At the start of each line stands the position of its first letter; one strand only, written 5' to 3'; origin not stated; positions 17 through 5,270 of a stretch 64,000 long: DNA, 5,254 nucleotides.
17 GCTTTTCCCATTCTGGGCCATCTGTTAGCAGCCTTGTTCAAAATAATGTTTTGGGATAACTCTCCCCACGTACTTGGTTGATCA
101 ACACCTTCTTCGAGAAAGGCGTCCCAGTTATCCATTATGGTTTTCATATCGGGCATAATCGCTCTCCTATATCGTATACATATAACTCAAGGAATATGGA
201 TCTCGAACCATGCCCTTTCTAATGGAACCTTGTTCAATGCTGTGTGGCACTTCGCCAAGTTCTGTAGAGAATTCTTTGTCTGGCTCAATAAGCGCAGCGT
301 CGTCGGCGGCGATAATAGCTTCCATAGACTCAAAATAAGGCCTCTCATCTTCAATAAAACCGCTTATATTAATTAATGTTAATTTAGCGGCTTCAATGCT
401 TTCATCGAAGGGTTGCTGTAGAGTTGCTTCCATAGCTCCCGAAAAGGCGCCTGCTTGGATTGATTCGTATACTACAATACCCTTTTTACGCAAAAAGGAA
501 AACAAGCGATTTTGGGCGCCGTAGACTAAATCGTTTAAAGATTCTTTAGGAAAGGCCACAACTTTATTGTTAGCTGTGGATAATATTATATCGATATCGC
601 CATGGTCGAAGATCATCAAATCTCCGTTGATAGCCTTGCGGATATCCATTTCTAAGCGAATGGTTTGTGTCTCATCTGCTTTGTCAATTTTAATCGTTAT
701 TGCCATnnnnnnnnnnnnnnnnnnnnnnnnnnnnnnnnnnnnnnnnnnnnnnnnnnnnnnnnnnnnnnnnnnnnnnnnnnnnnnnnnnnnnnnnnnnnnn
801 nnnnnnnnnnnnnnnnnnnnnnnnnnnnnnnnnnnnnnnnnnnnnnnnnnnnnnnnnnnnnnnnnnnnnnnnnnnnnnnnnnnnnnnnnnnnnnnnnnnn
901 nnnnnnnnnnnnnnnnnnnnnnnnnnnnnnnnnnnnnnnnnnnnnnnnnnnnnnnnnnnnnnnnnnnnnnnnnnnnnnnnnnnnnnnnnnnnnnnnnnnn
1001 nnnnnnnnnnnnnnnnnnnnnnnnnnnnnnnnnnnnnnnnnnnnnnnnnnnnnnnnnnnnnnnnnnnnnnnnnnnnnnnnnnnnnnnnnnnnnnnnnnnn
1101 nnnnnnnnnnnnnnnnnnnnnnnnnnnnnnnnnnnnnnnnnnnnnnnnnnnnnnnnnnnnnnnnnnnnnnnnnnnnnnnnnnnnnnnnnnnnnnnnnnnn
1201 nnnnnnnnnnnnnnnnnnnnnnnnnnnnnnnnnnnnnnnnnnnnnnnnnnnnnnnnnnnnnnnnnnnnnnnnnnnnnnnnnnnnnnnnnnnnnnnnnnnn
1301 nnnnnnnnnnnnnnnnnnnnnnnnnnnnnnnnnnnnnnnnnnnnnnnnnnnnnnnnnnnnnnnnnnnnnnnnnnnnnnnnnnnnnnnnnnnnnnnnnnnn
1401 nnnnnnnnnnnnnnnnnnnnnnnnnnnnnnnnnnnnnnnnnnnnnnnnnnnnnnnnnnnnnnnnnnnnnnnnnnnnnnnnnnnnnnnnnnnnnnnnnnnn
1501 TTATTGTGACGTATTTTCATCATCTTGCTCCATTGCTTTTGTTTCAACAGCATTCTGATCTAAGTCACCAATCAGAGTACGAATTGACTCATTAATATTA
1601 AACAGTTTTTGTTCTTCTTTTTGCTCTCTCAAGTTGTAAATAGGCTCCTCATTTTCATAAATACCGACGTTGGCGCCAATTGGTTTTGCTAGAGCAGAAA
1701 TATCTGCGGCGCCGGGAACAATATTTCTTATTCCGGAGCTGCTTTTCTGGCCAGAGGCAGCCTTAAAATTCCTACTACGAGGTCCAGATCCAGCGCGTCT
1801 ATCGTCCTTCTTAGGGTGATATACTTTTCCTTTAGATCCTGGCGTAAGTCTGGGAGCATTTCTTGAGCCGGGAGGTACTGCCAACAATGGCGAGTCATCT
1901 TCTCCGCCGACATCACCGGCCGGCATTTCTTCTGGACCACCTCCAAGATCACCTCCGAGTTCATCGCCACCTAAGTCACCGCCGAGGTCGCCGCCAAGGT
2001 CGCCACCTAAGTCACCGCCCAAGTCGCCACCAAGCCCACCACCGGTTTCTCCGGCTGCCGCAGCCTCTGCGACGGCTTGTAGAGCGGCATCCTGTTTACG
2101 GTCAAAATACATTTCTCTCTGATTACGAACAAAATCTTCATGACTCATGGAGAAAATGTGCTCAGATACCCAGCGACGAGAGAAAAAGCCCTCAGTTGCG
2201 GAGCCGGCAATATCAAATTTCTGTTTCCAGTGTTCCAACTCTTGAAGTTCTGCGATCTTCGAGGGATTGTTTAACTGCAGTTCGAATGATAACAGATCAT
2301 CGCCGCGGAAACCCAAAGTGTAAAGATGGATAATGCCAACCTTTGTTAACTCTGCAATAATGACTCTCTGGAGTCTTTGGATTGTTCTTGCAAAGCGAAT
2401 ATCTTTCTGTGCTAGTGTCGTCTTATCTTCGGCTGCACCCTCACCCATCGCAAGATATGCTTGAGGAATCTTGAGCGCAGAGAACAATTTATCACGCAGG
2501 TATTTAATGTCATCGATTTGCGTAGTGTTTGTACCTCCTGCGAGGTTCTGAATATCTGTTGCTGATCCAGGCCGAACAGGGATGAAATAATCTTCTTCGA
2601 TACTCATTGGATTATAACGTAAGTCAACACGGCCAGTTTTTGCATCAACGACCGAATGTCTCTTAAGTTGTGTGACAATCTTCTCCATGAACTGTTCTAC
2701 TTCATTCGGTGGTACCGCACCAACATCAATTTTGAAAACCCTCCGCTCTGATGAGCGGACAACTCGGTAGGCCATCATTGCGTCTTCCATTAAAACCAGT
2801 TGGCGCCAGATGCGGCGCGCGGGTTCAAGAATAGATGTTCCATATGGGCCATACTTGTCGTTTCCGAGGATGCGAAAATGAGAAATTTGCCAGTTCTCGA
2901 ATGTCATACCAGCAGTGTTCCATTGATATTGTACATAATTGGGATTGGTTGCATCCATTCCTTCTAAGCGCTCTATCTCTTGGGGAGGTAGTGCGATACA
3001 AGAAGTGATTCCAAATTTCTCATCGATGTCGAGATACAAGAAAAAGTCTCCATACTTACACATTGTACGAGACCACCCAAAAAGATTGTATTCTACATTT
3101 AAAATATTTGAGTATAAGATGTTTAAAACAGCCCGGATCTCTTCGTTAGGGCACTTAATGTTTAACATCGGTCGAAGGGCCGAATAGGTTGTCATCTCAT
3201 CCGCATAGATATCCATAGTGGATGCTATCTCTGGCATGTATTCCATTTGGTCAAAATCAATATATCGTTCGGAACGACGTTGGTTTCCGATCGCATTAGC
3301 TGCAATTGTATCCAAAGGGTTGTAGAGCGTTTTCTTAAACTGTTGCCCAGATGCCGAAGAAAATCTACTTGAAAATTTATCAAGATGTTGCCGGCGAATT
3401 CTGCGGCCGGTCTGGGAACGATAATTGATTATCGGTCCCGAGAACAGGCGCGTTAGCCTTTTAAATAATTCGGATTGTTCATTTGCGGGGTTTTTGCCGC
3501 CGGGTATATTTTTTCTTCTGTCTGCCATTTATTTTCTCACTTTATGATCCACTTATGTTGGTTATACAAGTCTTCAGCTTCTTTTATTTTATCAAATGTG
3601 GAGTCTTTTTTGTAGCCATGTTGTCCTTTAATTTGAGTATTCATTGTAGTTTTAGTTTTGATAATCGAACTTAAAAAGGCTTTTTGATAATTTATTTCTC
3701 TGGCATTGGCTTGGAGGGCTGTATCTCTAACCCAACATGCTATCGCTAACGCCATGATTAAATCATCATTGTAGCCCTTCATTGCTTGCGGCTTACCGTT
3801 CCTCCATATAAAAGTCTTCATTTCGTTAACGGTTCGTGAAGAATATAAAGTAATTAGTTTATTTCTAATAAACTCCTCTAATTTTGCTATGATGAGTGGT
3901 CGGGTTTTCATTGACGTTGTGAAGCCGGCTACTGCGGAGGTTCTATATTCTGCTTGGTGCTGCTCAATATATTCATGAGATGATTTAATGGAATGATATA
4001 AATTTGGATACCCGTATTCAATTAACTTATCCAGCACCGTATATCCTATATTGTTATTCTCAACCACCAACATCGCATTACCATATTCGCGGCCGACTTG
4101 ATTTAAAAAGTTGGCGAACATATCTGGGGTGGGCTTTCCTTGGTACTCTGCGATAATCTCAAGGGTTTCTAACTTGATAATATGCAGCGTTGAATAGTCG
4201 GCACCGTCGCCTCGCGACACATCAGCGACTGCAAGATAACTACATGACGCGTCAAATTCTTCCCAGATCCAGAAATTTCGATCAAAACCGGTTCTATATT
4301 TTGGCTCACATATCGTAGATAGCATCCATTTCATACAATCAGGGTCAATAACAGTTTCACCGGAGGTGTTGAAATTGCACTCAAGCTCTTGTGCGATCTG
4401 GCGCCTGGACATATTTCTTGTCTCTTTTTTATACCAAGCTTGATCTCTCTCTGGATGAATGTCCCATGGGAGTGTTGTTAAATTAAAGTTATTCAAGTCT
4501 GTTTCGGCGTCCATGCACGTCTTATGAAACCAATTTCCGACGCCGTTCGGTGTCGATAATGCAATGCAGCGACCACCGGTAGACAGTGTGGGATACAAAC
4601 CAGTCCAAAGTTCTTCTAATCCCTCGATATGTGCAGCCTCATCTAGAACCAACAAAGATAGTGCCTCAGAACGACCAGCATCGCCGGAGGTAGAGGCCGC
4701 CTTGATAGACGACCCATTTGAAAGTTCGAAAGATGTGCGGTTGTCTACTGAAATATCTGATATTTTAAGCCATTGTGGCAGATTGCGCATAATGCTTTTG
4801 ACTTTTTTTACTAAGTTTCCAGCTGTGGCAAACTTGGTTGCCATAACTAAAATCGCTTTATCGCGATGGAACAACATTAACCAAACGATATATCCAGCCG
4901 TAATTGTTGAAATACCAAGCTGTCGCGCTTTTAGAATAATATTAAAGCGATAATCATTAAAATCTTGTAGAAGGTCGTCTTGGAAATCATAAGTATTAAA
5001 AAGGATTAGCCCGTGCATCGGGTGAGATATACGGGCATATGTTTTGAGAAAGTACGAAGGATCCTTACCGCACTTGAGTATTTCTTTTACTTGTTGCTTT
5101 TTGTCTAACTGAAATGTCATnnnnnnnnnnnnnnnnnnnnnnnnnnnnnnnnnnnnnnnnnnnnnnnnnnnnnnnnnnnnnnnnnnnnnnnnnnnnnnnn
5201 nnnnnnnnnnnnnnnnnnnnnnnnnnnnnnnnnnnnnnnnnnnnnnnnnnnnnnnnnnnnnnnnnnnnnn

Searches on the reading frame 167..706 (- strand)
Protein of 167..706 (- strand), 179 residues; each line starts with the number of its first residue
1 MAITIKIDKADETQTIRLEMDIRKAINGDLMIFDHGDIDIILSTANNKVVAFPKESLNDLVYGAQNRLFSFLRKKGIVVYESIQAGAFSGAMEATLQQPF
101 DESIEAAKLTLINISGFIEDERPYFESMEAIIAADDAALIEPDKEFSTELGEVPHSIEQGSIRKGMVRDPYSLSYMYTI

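Call 9: search_protein_families(library=pfam, proteins=[window:167-706:-], max_evalue=0.001)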
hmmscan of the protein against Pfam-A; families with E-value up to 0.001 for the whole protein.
window:167-706:- (179 aa): 0 families

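Call 54: find_encoding_contigs(protein=window:167-706:-, flank=10000, max_places=2)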
Protein window:167-706:- (179 aa): 8 contigs read that carry it; 2 places shown.
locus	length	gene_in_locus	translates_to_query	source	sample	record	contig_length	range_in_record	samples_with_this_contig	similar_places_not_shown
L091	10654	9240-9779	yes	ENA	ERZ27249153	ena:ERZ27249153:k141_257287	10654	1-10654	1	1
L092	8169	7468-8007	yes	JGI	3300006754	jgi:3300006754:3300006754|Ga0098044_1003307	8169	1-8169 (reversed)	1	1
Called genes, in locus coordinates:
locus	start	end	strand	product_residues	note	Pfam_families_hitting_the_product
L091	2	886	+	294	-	?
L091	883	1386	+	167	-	-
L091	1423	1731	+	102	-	-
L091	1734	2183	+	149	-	PF14083:PGDYG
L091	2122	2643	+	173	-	-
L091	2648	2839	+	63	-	-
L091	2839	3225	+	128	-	-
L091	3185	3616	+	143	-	-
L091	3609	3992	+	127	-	-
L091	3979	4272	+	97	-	-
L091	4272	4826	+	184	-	-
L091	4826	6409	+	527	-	PF03237:Terminase_6N (weak), PF03354:TerL_ATPase (faint)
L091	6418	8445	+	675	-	-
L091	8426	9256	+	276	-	-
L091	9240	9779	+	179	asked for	-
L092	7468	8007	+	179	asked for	-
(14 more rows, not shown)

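Call 67: search_protein_families(library=phrogs, proteins=[window:167-706:-], max_evalue=0.01)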
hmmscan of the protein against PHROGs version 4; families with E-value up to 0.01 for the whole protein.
window:167-706:- (179 aa): 0 families

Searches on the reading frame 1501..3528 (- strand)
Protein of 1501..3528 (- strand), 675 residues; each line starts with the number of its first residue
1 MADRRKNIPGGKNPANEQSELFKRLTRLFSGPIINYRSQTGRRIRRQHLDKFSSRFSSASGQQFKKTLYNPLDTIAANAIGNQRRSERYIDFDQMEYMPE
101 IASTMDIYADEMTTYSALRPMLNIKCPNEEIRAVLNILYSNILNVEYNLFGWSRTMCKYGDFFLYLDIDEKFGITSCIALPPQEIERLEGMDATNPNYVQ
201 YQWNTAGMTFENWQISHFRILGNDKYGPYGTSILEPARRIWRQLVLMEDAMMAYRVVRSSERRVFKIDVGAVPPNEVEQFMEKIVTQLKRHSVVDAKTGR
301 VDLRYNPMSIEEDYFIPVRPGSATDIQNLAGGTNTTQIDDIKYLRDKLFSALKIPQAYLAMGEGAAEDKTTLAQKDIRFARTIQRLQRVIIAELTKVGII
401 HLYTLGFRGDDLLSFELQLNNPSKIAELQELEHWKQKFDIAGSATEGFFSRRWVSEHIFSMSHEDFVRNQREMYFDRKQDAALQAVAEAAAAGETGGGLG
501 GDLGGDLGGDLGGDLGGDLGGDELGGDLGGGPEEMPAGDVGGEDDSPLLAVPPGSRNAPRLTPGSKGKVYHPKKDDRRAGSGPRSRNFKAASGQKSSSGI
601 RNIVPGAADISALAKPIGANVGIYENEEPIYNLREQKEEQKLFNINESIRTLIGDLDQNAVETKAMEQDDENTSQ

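Call 9: search_protein_families(library=pfam, proteins=[window:1501-3528:-], max_evalue=0.001)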
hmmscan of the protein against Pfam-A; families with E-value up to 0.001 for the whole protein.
window:1501-3528:- (675 aa): 1 family
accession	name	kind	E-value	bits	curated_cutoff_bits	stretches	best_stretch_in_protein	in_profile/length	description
PF07230.16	Portal_T4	-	1.6e-74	251.6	22.9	1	86-473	2-430/433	Bacteriophage T4-like portal protein (Gp20)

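Call 20: search_dna_similar(query=window:1501-3528:-, collection=phages, mode=protein, max_evalue=1e-10, max_rows=25)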
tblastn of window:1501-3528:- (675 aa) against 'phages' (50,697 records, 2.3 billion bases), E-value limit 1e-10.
Records with a match: 2542; places in all: 2542; records where one place covers at least 80% of the query: 0.
Best place of each record, by identity: <60% 2542.
By first word of the organism name: Escherichia 666; Synechococcus 382; Klebsiella 328; Salmonella 202; Vibrio 131; Shigella 89; Aeromonas 80; Acinetobacter 71; Cyanophage 62; Enterobacter 58; and 60 more.
By host as written in the record: - 456; Escherichia coli 277; Klebsiella pneumoniae 114; Synechococcus 107; Synechococcus sp. 41; Escherichia coli O157:H7 38; Salmonella enterica 29; Aeromonas salmonicida 28; and 565 more.
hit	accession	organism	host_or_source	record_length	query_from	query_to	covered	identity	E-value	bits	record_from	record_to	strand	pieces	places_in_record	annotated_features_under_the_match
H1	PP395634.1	Microcystis phage Mel-JY01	Microcystis elabens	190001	15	479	69%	39.3%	3e-105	357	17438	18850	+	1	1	hypothetical protein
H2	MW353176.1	Flavobacterium phage vB_FspM_immuto_3-5A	Flavobacterium sp. LMO8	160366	21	473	67%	39.6%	9e-106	359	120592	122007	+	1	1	capsid assembly protein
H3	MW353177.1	Flavobacterium phage vB_FspM_immuto_13-6C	Flavobacterium sp. LMO8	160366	21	473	67%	39.6%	9e-106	359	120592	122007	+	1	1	capsid assembly protein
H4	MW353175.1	Flavobacterium phage vB_FspM_immuto_2-6A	Flavobacterium sp. LMO8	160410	21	473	67%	39.6%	9e-106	359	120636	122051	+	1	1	capsid assembly protein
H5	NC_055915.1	Flavobacterium phage vB_FspM_immuto_2-6A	Flavobacterium sp. LMO8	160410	21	473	67%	39.6%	9e-106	359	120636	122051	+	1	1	capsid assembly protein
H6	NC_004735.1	Rhodothermus phage RM378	Rhodothermus marinus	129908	92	464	55%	31.8%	2e-34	147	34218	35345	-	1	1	20: portal protein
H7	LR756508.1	uncultured phage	metagenomic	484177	18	360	50%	34.1%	2e-22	218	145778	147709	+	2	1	record has no annotation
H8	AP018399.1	Xanthomonas phage XacN1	Xanthomonas citri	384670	81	473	58%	26.7%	5e-27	124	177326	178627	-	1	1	portal vertex protein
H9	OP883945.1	Stenotrophomonas phage CM1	Stenotrophomonas maltophilia SRM01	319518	81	473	58%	26.2%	2e-25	119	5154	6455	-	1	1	record has no annotation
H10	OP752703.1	Stenotrophomonas phage RAS14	Stenotrophomonas maltophilia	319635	81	473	58%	26.2%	2e-25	119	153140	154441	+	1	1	portal vertex protein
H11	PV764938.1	Sinorhizobium phage Phosso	Sinohrizobium meliloti NRRL L-50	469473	81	471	58%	26.0%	2e-31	137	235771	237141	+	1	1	portal protein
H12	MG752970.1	Ralstonia phage RsoM2USA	Ralstonia solanacearum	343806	85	470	57%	26.2%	7e-29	129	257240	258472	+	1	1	hypothetical protein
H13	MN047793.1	Xanthomonas phage Xoo-sp13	Xanthomonas oryzae pv. oryzae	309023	81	480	59%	25.2%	2e-26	122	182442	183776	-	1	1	portal vertex protein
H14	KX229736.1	Campylobacter phage PC5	Campylobacter jejuni LBA65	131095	69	473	60%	24.3%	6e-13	79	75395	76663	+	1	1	portal vertex protein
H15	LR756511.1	uncultured phage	metagenomic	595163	121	432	46%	31.3%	4e-37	155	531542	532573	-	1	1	record has no annotation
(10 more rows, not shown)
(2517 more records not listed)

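Call 80: get_annotated_region(hit=H2, flank=9000)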
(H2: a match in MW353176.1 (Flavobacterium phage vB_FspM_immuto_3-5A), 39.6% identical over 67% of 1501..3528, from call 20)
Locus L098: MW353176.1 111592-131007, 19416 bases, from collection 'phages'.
description: Flavobacterium phage vB_FspM_immuto_3-5A, complete genome.
organism: Flavobacterium phage vB_FspM_immuto_3-5A (NCBI taxid 2801478)
taxonomy: Viruses; Duplodnaviria; Heunggongvirae; Uroviricota; Caudoviricetes; Immutovirus
host: Flavobacterium sp. LMO8; source: Baltic Sea mesocosm; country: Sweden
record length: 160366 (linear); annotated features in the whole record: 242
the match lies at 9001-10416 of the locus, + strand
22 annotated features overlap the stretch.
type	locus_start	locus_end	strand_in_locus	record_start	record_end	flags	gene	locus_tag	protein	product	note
CDS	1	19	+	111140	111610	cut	-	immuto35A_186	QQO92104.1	hypothetical protein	-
CDS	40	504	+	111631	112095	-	-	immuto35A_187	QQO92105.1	hypothetical protein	-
CDS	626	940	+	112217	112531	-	-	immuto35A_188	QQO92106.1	tRNA(Ile2) C34 agmatinyltransferase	tRNA(Ile2) C34 agmatinyltransferase, TiaS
CDS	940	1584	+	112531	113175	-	-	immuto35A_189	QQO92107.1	phosphoribosylaminoimidazole synthetase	-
CDS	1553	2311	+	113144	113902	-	-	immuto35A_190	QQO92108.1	hypothetical protein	-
CDS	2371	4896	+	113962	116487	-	-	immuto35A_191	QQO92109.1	hypothetical protein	-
CDS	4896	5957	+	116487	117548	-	-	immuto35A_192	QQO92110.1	hypothetical protein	-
CDS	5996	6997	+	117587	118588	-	-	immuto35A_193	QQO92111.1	cob(I)alamin adenosyltransferase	Cob(I)alamin adenosyltransferase, PduO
CDS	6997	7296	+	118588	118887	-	-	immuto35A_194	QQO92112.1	hypothetical protein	-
CDS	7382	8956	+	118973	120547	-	-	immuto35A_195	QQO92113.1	terminase large subunit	-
CDS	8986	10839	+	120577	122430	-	-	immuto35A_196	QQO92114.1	capsid assembly protein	Bacteriophage T4-like capsid assembly protein (Gp20)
CDS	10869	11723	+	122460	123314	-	-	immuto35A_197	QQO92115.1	hypothetical protein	-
CDS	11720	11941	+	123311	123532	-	-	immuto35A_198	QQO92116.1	hypothetical protein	-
CDS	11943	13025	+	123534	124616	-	-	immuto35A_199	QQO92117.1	hypothetical protein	-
CDS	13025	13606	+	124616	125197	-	-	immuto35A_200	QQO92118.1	prohead core protein serine protease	-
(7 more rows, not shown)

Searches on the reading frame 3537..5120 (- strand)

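Call 9: search_protein_families(library=pfam, proteins=[window:3537-5120:-], max_evalue=0.001)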
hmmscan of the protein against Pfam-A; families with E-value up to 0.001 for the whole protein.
window:3537-5120:- (527 aa): 3 families
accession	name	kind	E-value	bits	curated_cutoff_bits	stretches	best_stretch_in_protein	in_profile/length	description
PF03237.21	Terminase_6N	-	2.3e-07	31.1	22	1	61-258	1-208/215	Terminase large subunit, T4likevirus-type, N-terminal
PF03354.21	TerL_ATPase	-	5.2e-06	26.7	23.7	1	62-166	26-135/178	Terminase large subunit, ATPase domain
PF00940.24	RNA_pol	-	0.00077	18.8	22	0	372-445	302-375/448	DNA-dependent RNA polymerase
